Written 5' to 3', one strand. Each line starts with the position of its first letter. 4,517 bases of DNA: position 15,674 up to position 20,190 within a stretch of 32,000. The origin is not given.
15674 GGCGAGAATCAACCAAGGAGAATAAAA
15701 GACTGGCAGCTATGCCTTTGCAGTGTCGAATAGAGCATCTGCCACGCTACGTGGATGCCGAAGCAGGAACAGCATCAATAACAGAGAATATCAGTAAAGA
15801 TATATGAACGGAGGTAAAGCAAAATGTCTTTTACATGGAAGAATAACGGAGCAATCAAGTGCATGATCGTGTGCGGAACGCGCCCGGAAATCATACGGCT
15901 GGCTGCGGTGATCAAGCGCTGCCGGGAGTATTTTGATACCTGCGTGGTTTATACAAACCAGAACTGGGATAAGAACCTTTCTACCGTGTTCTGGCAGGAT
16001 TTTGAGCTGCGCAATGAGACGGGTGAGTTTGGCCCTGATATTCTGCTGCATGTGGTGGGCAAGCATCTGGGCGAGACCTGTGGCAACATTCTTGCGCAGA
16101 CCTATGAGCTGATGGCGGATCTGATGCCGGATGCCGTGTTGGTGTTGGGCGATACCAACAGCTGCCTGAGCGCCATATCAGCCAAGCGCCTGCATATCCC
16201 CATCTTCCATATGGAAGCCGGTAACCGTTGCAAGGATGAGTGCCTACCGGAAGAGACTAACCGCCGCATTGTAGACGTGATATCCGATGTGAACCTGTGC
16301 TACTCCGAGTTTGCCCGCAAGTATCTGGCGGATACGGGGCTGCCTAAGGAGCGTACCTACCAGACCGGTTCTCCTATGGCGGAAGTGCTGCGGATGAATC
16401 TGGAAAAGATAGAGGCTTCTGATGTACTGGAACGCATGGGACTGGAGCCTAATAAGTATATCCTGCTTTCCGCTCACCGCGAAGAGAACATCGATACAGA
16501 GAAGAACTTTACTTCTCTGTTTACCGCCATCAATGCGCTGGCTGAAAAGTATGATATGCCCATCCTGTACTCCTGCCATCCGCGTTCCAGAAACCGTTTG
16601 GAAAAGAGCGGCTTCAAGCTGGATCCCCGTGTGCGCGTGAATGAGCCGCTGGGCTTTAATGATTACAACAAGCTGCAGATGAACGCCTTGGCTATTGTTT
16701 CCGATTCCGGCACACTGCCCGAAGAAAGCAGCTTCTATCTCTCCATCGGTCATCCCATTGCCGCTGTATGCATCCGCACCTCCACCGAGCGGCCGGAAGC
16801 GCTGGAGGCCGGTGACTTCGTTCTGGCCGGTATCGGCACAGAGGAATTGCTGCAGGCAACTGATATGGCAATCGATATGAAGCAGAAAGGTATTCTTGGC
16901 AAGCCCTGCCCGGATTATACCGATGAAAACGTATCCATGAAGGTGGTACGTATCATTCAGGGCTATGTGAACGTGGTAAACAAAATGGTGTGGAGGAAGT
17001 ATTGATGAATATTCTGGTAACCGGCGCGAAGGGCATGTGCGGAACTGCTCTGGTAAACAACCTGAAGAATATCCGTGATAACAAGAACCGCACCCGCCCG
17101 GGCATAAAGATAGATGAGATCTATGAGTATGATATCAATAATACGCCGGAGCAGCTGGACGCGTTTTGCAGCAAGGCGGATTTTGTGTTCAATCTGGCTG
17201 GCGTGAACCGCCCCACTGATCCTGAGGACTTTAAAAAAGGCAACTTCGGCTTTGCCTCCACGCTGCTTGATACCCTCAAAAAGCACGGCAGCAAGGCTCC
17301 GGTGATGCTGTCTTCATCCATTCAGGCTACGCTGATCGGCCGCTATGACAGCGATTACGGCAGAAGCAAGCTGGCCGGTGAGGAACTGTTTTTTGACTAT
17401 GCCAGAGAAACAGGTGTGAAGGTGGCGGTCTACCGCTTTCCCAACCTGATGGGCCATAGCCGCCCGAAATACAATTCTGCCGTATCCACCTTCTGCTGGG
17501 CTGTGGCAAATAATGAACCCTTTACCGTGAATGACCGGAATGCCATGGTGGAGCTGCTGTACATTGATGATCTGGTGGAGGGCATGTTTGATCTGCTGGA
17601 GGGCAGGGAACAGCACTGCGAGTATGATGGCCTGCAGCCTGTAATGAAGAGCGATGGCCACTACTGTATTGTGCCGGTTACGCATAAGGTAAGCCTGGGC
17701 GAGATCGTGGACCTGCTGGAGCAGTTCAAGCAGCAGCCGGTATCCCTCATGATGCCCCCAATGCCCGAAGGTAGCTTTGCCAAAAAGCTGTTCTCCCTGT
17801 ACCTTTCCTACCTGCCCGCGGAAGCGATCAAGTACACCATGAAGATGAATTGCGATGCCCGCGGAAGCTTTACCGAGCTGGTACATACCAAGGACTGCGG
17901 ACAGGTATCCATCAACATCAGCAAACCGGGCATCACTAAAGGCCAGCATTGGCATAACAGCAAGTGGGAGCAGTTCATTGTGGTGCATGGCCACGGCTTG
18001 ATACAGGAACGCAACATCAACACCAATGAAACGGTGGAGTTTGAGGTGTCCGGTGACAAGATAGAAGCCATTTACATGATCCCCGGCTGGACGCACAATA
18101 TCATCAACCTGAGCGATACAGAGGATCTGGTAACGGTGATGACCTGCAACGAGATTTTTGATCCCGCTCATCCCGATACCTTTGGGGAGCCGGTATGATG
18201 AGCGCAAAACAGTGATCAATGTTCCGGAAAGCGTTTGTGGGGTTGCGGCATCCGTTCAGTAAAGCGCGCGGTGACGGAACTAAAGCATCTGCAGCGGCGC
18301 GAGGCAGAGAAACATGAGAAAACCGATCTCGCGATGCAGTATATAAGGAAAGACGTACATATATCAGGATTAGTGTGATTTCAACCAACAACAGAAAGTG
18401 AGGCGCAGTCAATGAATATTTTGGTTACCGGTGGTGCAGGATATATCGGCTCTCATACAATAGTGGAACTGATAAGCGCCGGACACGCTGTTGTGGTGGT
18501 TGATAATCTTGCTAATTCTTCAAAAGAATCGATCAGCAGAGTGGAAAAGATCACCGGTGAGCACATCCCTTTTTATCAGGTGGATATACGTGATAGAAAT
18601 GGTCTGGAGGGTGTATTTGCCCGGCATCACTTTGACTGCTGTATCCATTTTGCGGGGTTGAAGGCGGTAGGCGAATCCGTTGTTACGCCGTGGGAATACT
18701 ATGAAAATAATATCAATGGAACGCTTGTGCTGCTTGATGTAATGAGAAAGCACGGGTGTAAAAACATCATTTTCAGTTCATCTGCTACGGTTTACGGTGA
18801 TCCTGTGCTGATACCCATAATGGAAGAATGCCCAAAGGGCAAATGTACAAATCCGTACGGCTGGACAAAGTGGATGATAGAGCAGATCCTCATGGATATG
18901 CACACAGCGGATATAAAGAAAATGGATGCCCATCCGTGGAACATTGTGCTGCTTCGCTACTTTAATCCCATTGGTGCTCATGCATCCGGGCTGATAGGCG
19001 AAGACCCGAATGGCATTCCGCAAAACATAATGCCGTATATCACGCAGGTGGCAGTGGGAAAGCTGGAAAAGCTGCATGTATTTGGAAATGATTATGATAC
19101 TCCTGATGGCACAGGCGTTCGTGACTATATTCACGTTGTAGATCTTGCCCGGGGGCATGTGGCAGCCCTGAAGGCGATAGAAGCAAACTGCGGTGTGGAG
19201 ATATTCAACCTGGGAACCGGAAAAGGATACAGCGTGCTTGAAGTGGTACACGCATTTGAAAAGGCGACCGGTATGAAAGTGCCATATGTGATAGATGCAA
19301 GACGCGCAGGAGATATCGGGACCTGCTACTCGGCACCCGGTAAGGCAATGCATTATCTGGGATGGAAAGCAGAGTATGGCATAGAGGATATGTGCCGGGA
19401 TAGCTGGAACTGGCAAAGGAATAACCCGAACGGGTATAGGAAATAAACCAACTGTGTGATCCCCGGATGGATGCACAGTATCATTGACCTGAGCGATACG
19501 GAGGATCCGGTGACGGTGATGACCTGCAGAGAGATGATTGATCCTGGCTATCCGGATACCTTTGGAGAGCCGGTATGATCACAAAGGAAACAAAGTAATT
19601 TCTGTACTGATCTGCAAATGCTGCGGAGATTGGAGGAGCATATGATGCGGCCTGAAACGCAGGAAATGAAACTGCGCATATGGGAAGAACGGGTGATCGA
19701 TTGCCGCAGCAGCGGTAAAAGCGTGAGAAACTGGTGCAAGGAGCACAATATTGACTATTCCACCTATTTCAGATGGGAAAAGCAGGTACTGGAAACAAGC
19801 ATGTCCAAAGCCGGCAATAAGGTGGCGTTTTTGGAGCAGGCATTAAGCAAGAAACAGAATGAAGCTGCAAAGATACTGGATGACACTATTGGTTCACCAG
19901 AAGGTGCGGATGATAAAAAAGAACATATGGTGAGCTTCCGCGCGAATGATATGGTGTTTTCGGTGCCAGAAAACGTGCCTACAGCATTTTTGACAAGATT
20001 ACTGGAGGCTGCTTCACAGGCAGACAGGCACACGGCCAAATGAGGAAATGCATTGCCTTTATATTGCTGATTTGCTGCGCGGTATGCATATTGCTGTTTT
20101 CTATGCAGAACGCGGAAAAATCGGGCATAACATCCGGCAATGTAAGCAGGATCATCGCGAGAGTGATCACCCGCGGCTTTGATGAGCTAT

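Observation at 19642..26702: Uncharacterised five-gene envelope operon centred on a 1,534-aa zinc-ribbon / TM / repeat-array / DUF6273-like protein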

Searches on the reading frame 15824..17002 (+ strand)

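Call 39: search_protein_families(library=pfam, proteins=[window:15824-17002:+], max_evalue=0.0001)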
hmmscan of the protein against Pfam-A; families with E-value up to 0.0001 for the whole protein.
window:15824-17002:+ (393 aa): 1 family
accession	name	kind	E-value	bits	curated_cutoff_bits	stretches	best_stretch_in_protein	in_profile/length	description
PF02350.25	Epimerase_2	-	9.9e-72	242.1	30.6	1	35-378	7-346/347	UDP-N-acetylglucosamine 2-epimerase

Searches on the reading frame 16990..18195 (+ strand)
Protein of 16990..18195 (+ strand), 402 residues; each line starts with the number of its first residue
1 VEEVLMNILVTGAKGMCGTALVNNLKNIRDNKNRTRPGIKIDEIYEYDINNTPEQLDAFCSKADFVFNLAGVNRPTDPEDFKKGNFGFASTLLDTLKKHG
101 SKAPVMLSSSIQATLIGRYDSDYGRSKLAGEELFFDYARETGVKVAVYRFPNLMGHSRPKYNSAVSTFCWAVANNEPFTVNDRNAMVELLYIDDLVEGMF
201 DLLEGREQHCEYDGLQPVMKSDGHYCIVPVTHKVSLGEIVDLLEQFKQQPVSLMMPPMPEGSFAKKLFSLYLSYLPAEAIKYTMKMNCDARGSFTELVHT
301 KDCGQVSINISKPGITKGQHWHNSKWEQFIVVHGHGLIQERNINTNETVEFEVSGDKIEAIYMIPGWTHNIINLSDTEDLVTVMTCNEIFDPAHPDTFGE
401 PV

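Call 39: search_protein_families(library=pfam, proteins=[window:16990-18195:+], max_evalue=0.0001)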
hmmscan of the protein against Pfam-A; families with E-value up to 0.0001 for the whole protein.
window:16990-18195:+ (402 aa): 3 families
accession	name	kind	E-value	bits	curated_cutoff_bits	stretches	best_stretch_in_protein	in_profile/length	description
PF14667.12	Polysacc_synt_C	-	3.5e-44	149.9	28.7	1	288-398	2-111/111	Polysaccharide biosynthesis C-terminal domain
PF01370.27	Epimerase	-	5.8e-22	78.7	20.9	1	8-205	1-227/240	NAD dependent epimerase/dehydratase family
PF07993.18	NAD_binding_4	-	1.4e-05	24.8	20.1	0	106-159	160-213/258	Male sterility protein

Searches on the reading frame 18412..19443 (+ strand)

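Call 35: search_protein_families(library=pfam, proteins=[L010:6776-7639:+, L010:7762-8637:+, L010:10008-10901:+, L010:10911-11915:+, L018:13089-13637:+, L018:13652-15958:+, L010:11876-14368:-], max_evalue=0.01)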
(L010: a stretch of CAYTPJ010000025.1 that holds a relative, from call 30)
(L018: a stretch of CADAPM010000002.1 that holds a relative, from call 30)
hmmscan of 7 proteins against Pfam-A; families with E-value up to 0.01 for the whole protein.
L010:6776-7639:+ (288 aa): 1 family
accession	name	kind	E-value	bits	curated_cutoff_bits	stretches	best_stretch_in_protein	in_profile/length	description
PF00849.27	PseudoU_synth_2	-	1.1e-26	94.4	26.8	1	84-235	1-152/152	RNA pseudouridylate synthase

L010:7762-8637:+ (292 aa): 1 family
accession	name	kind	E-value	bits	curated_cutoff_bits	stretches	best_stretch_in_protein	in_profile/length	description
PF19789.6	DUF6273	-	2.7e-30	105.9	23.5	1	120-285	1-171/172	Domain of unknown function (DUF6273)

L010:10008-10901:+ (298 aa): 1 family
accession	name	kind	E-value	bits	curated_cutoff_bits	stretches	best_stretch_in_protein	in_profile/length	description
PF09992.14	NAGPA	-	5.3e-29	102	25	1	114-290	2-168/169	Phosphodiester glycosidase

L010:10911-11915:+ (335 aa): 1 family
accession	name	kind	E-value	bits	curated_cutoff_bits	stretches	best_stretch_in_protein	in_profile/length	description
PF01790.23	LGT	-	4e-17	62.8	24.9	1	5-243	3-236/240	Prolipoprotein diacylglyceryl transferase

L018:13089-13637:+ (183 aa): 0 families

L018:13652-15958:+ (769 aa): 3 families
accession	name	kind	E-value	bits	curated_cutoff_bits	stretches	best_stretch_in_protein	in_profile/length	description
PF00176.29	SNF2-rel_dom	-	1.8e-26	93.3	24.9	1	335-553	12-250/290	SNF2-related domain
PF00271.37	Helicase_C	-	3e-12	47.2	23.5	1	599-703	6-110/110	Helicase conserved C-terminal domain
PF04851.21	ResIII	-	5.3e-05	23.6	22.5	1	336-468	24-162/164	Type III restriction enzyme, res subunit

L010:11876-14368:- (830 aa): 2 families
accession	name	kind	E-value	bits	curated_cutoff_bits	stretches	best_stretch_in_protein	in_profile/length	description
PF00912.28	Transgly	-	1.2e-61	207.6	27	1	81-256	2-177/178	Transglycosylase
PF00905.27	Transpeptidase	-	3.2e-31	109.1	22.1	1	354-591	5-266/299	Penicillin binding protein transpeptidase domain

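Call 39: search_protein_families(library=pfam, proteins=[window:18412-19443:+], max_evalue=0.0001)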
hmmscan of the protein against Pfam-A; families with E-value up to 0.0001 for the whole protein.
window:18412-19443:+ (344 aa): 9 families
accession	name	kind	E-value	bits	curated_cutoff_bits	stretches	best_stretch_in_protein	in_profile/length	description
PF01370.27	Epimerase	-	1.9e-53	181.8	20.9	1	3-268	1-240/240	NAD dependent epimerase/dehydratase family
PF16363.11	GDP_Man_Dehyd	-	6.7e-53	180.7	27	1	4-330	1-331/332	GDP-mannose 4,6 dehydratase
PF01073.25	3Beta_HSD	-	1.5e-17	63.9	22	1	4-162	1-159/280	3-beta hydroxysteroid dehydrogenase/isomerase family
PF02719.21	Polysacc_synt_2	-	8e-15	55.2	20.2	1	3-190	1-175/293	Polysaccharide biosynthesis protein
PF00106.31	adh_short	-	3.7e-07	30.3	26.6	1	3-83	3-87/195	short chain dehydrogenase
PF04321.23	RmlD_sub_bind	-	4.6e-07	29.6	27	1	1-162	1-138/287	RmlD substrate binding domain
PF07993.18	NAD_binding_4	-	7e-06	25.8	20.1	0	5-165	1-193/258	Male sterility protein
PF08659.16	KR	-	3.3e-05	24.3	22.6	1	3-129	3-142/180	KR domain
PF05368.20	NmrA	-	9.3e-05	22.6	27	0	2-124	4-107/298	NmrA-like family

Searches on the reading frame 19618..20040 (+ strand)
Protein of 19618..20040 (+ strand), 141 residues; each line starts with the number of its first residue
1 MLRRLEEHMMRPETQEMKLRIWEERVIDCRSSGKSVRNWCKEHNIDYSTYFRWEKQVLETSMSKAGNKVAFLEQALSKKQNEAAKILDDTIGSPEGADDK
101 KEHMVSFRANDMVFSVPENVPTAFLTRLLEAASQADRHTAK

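Call 3: search_protein_families(library=pfam, proteins=[window:19618-20040:+], max_evalue=0.01)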
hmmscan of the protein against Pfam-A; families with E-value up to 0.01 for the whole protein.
window:19618-20040:+ (141 aa): 1 family
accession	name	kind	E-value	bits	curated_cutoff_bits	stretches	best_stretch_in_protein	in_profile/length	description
PF01527.26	HTH_Tnp_1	-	1.7e-05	25.4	24.1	1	31-77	21-68/75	Transposase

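Call 4: search_protein_families(library=ncbifam, proteins=[window:19618-20040:+], max_evalue=0.01)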
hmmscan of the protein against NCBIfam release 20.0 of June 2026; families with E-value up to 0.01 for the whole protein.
window:19618-20040:+ (141 aa): 3 families
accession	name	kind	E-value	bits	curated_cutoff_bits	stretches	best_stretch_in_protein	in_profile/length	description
NF047593.1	IS66_ISAeme5_TnpA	equivalog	1.3e-10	41.6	28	1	20-79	4-61/79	IS66 family insertion sequence element accessory protein TnpA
NF047595.1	IS66_ISRel24_TnpA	equivalog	0.00019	22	74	1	26-131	14-112/113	IS66-like element accessory protein TnpA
NF033516.0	transpos_IS3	equivalog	0.0089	15.3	160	1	29-71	10-53/369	IS3 family transposase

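Call 21: list_cluster_members(proteins=[window:19642-20040:+, window:20040-20519:+, window:20534-25135:+, window:25158-25481:+, window:25501-26622:+, window:18412-19443:+, window:26708-27967:-, window:28168-29598:+])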
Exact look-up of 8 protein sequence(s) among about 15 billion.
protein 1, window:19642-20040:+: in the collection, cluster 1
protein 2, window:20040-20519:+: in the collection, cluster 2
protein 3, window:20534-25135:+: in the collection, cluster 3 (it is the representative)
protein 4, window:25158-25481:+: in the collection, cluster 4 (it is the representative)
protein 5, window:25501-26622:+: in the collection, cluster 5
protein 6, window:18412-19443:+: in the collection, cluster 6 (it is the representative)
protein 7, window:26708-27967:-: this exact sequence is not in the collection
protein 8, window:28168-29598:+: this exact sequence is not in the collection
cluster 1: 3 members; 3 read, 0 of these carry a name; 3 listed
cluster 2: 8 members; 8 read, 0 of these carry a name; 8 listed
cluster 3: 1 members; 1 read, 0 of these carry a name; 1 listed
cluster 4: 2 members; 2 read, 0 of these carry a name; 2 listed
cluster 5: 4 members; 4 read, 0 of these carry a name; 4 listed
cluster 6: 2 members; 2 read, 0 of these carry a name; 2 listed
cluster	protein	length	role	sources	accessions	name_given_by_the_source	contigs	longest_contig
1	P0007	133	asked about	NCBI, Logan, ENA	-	-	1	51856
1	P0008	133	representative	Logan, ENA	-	-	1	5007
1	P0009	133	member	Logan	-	-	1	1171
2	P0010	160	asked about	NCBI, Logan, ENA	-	-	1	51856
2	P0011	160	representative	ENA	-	-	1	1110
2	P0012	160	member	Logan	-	-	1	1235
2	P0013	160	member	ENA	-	-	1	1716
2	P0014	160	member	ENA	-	-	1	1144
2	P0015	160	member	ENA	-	-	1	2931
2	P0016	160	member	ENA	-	-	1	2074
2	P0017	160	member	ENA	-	-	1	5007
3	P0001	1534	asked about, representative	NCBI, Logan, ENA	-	-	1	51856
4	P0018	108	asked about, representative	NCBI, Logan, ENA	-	-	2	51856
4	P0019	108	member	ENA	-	-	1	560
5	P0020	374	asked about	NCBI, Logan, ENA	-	-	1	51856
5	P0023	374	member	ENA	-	-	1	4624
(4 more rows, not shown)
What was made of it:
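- Checked: The gene coordinates match public gene calls exactly (call 21): HTH 19642-20043 (133 aa), VanZ 20040-20522 (160 aa), giant 20534-25138 (1534 aa), small 25158-25484 (108 aa), CapA-like 25501-26625 (374 aa).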

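Call 22: find_encoding_contigs(protein=P0017, flank=10000, max_places=4)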
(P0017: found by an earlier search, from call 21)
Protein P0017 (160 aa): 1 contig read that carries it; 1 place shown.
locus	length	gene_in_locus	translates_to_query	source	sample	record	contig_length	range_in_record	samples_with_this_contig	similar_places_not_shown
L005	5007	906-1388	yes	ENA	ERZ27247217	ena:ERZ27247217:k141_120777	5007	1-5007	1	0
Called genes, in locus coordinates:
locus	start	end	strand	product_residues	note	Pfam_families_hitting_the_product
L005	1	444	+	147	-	?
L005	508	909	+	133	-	PF01527:HTH_Tnp_1 (faint)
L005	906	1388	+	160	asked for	PF04892:VanZ-LLP1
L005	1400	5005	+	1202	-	?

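Call 23: find_encoding_contigs(protein=P0023, flank=10000, max_places=4)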
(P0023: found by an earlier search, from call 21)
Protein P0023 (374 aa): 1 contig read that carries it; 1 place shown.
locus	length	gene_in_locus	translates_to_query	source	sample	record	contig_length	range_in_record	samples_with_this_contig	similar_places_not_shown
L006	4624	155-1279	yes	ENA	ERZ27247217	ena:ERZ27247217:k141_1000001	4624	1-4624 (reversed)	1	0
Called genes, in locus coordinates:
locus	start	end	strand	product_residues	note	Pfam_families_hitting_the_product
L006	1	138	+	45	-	?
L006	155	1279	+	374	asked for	PF09587:PGA_cap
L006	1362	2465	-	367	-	PF13521:AAA_28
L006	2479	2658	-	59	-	-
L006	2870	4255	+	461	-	PF07992:Pyr_redox_2 (faint), PF21688:FAD-depend_C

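Call 30: find_related_loci(query=A2, collection=genome_contigs, flank=10000)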
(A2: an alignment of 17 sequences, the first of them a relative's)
Query A2 (374 aa) in genome_contigs; peptide patterns used: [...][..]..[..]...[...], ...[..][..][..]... (x = any residue, [..] = any of these).
325 stretches matched a pattern; 290 encode a relative of the query (tblastn E <= 1e-3); the best 80 are kept; 80 distinct loci.
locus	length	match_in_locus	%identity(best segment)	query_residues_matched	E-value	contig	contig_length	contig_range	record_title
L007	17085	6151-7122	48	35-361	7e-100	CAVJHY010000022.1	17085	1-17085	bacterium isolate H07634-L1_cleanbin_000040 genome assembly, contig: Spades_H07634-L1_contig_2379, whole genome shotgun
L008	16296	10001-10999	48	26-361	7e-100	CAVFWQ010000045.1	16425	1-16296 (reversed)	bacterium isolate H07675-L1_cleanbin_000041 genome assembly, contig: Spades_H07675-L1_contig_2900, whole genome shotgun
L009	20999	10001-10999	48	26-361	2e-99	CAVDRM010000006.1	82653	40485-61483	Anaerovibrio sp. isolate G02647-L1_cleanbin_000020 genome assembly, contig: Spades_G02647-L1_contig_169, whole genome sh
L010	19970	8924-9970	46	13-360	1e-98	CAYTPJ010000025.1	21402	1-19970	MAG TPA_asm: uncultured Oscillospiraceae bacterium isolate SRP335695_co1_88 genome assembly, contig: NODE_1079_length_21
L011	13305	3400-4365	48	32-356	1e-97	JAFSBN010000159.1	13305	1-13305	MAG: Clostridia bacterium isolate RGIG2992 Goat_Rectum-3__c616961, whole genome shotgun sequence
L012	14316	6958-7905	49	38-356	2e-96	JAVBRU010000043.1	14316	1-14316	MAG: Eubacteriales bacterium isolate EPI_MAG_00204 c_000001295267, whole genome shotgun sequence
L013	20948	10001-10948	49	38-356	2e-96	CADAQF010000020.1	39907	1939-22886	MAG: uncultured Clostridiales bacterium isolate RUG13526 genome assembly, contig: RUG13526_asm_20, whole genome shotgun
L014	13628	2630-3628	48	28-359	4e-96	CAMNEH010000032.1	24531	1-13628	MAG: uncultured Clostridia bacterium isolate SRR1206671_bin.102_metaWRAP_v1.3_MAG genome assembly, contig: NODE.3495_len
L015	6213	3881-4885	46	16-356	4e-94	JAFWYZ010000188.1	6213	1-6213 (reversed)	MAG: Clostridia bacterium isolate RGIG6199 Sheep_Rectum-2__c453169, whole genome shotgun sequence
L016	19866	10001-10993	49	20-356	1e-93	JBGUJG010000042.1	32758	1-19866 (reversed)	MAG: Christensenellales bacterium isolate ruminal_MAG_309 ruminal_MAG_309_contig_0042, whole genome shotgun sequence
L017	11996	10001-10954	48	35-356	2e-93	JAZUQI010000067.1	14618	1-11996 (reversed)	MAG: Clostridia bacterium isolate T1900044859_TS20190325.MAGScoT_cleanbin_000049 SGB_3086_k141_1970694, whole genome sho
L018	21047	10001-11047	44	11-359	2e-93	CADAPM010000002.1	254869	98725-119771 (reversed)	MAG: uncultured Clostridiales bacterium isolate RUG13503 genome assembly, contig: RUG13503_asm_2, whole genome shotgun s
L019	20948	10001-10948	47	38-356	3e-93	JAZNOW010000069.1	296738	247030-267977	MAG: Clostridia bacterium isolate T1900044839_TS20190305.MAGScoT_cleanbin_000009 SGB_2933_k141_1959668, whole genome sho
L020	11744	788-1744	47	35-356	1e-92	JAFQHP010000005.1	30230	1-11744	MAG: Clostridia bacterium isolate RGIG1827 Goat_Cecum-5__c47534, whole genome shotgun sequence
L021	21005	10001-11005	45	7-356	3e-92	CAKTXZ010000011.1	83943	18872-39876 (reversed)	MAG: uncultured Clostridia bacterium isolate REFINED_METABAT215_TOP10_CONTIGS_1500_ASSEMBLY_K77_MERGED__Hadza_MoBio_hadz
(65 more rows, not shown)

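Call 35: search_protein_families(library=pfam, proteins=[L010:6776-7639:+, L010:7762-8637:+, L010:10008-10901:+, L010:10911-11915:+, L018:13089-13637:+, L018:13652-15958:+, L010:11876-14368:-], max_evalue=0.01)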
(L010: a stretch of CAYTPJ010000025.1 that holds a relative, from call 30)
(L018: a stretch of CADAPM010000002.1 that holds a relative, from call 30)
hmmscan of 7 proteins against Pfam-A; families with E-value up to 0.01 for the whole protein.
L010:6776-7639:+ (288 aa): 1 family
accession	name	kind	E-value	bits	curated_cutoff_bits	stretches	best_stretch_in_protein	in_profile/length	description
PF00849.27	PseudoU_synth_2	-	1.1e-26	94.4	26.8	1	84-235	1-152/152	RNA pseudouridylate synthase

L010:7762-8637:+ (292 aa): 1 family
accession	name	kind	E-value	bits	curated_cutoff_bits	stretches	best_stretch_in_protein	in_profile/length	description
PF19789.6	DUF6273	-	2.7e-30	105.9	23.5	1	120-285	1-171/172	Domain of unknown function (DUF6273)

L010:10008-10901:+ (298 aa): 1 family
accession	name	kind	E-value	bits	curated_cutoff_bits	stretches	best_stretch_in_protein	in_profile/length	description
PF09992.14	NAGPA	-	5.3e-29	102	25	1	114-290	2-168/169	Phosphodiester glycosidase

L010:10911-11915:+ (335 aa): 1 family
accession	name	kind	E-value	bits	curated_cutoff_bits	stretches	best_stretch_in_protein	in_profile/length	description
PF01790.23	LGT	-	4e-17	62.8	24.9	1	5-243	3-236/240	Prolipoprotein diacylglyceryl transferase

L018:13089-13637:+ (183 aa): 0 families

L018:13652-15958:+ (769 aa): 3 families
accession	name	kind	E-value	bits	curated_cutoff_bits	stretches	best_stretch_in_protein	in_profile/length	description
PF00176.29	SNF2-rel_dom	-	1.8e-26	93.3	24.9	1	335-553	12-250/290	SNF2-related domain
PF00271.37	Helicase_C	-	3e-12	47.2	23.5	1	599-703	6-110/110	Helicase conserved C-terminal domain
PF04851.21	ResIII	-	5.3e-05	23.6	22.5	1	336-468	24-162/164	Type III restriction enzyme, res subunit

L010:11876-14368:- (830 aa): 2 families
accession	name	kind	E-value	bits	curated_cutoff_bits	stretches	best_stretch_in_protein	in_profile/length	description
PF00912.28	Transgly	-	1.2e-61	207.6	27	1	81-256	2-177/178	Transglycosylase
PF00905.27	Transpeptidase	-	3.2e-31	109.1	22.1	1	354-591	5-266/299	Penicillin binding protein transpeptidase domain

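Call 97: search_protein_families(library=padloc, proteins=[window:19642-20040:+], max_evalue=0.01)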
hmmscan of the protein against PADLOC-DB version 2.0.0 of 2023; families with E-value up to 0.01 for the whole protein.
window:19642-20040:+ (133 aa): 0 families
